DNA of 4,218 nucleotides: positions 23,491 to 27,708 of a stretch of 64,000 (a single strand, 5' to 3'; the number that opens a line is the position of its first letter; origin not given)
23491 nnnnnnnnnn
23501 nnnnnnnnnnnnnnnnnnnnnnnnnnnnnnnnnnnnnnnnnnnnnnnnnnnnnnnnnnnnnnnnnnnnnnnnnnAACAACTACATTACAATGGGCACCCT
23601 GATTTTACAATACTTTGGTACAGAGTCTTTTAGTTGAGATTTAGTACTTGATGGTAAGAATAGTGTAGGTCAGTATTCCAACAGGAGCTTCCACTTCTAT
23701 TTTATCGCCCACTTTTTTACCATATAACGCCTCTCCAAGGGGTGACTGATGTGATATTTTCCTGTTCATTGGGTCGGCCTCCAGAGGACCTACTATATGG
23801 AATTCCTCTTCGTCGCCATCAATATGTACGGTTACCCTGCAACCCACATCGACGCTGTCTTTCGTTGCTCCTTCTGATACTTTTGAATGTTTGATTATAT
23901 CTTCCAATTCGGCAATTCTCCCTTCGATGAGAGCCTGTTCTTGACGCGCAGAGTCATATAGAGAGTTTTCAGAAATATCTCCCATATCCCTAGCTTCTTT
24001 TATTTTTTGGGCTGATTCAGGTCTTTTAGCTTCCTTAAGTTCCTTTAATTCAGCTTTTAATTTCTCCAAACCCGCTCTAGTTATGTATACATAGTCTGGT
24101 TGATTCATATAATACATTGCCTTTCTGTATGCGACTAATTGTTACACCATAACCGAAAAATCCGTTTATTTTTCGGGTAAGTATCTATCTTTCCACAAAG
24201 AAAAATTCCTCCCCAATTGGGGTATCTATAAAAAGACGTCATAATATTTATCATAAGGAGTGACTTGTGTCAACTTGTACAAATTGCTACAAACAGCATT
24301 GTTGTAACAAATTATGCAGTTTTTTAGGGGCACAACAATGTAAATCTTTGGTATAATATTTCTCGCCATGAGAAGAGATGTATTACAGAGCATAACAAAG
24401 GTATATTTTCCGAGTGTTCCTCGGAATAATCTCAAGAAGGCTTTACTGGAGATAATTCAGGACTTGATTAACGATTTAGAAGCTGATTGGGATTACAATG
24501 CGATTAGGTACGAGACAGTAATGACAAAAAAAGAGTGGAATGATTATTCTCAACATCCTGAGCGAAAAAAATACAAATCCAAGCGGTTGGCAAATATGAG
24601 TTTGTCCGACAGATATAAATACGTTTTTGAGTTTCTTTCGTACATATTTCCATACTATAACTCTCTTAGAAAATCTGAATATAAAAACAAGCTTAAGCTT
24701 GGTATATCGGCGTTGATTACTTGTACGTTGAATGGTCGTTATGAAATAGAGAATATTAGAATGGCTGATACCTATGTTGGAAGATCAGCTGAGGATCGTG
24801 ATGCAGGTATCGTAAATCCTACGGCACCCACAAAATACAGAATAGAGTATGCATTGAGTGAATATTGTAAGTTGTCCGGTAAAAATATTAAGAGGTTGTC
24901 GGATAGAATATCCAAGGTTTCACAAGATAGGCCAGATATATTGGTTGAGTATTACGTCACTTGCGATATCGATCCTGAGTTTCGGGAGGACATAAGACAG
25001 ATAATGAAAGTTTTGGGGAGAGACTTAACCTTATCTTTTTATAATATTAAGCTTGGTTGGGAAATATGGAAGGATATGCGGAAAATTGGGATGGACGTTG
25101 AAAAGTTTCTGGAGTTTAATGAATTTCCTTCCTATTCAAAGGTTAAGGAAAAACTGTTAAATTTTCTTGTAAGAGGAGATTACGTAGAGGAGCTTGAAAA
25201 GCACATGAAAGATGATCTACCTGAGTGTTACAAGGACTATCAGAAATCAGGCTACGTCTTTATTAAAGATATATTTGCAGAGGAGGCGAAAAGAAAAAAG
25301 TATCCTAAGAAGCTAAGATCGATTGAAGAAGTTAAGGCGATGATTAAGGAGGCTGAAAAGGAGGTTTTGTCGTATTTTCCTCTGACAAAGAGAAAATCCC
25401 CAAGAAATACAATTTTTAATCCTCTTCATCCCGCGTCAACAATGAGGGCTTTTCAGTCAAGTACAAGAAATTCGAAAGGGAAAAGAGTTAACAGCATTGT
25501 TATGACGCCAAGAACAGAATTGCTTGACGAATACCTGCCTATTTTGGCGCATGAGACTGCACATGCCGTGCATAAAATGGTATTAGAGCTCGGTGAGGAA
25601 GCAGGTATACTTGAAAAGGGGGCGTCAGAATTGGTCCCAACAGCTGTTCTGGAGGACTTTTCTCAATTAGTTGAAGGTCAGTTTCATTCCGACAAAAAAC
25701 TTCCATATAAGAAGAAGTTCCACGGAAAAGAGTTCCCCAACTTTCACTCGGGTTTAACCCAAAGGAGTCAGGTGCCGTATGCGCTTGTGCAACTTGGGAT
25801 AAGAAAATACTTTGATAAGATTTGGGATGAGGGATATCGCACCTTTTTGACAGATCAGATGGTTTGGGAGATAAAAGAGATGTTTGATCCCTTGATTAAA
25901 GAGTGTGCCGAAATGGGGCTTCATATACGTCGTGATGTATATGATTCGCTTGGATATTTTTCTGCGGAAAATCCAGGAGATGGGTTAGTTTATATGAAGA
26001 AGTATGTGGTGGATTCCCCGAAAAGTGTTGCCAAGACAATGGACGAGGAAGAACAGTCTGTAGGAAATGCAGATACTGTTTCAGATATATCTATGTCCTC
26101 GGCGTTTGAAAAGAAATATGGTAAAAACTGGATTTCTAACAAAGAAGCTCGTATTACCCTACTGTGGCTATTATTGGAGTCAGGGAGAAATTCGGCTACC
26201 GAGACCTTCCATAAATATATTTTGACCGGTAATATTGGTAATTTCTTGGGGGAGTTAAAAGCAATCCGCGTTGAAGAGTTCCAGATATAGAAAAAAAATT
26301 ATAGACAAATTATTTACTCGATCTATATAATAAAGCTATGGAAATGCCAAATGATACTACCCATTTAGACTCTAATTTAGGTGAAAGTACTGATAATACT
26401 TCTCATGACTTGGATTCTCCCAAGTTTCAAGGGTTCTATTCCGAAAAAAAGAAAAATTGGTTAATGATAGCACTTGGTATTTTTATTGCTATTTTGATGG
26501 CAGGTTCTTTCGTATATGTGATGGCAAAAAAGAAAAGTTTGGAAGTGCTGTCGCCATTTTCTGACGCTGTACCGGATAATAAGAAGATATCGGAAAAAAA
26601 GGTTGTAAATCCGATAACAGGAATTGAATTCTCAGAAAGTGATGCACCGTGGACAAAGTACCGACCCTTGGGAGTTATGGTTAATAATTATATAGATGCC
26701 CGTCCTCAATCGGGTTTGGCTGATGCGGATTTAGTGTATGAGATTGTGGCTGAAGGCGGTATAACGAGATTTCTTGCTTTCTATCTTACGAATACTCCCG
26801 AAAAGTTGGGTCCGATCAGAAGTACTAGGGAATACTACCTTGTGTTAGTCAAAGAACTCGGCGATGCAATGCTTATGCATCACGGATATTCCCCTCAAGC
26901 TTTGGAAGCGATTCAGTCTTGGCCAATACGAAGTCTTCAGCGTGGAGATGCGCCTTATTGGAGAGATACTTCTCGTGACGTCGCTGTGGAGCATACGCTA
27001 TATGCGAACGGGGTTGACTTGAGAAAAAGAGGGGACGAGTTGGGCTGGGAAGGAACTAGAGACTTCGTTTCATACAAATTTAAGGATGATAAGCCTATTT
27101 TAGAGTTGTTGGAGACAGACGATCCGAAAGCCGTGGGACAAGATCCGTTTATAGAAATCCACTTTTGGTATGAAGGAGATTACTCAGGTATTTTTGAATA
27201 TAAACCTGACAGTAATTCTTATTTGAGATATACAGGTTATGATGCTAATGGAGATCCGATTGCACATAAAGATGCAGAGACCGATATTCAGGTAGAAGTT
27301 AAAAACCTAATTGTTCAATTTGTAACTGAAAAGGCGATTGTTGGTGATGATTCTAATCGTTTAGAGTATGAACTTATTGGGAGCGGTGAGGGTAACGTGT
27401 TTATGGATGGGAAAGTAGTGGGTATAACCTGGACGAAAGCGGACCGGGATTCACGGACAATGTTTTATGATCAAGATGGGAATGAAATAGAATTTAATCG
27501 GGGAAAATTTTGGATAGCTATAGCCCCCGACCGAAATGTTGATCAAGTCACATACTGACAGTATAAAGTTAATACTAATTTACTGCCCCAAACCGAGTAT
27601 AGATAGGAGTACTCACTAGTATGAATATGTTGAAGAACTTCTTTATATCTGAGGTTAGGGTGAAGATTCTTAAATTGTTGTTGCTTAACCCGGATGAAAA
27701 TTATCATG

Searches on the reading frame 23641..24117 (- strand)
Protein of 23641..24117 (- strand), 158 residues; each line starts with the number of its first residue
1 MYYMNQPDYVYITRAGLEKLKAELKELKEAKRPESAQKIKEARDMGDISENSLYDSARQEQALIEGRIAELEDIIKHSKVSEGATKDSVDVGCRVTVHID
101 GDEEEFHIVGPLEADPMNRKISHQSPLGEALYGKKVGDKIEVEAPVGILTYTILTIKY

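Call 57: search_protein_families(library=pfam, proteins=[window:23641-24117:-], max_evalue=0.0001)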
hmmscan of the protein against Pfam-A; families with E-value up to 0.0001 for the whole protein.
window:23641-24117:- (158 aa): 2 families
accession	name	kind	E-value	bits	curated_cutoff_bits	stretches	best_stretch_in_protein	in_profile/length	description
PF03449.20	GreA_GreB_N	-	7.6e-26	90.5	24.5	1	10-80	1-71/71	Transcription elongation factor, N-terminal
PF01272.25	GreA_GreB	-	1.4e-24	86.3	26.9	1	85-158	2-77/77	Transcription elongation factor, GreA/GreB, C-term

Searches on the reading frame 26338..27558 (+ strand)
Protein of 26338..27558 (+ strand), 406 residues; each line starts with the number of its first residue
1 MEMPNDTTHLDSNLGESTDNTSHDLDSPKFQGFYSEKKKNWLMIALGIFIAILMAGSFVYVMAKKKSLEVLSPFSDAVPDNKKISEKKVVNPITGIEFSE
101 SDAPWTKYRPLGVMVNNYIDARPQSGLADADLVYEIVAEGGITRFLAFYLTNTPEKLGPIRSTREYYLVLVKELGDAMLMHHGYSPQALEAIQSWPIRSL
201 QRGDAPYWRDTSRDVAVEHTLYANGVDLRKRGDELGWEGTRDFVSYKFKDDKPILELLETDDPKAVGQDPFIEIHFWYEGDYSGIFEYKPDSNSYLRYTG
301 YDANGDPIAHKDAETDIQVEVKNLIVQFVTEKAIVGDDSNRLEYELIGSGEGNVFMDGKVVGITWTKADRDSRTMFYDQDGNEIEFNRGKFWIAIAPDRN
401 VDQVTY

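Call 49: search_protein_families(library=pfam, proteins=[window:26338-27558:+], max_evalue=0.0001)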
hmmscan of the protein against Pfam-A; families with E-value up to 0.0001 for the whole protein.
window:26338-27558:+ (406 aa): 2 families
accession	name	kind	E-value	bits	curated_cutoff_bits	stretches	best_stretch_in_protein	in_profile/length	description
PF11258.13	DUF3048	-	4.2e-37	128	25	1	106-237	12-147/148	Protein of unknown function (DUF3048) N-terminal domain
PF17479.7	DUF3048_C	-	9.3e-27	94.1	25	1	283-393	10-114/114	Protein of unknown function (DUF3048) C-terminal domain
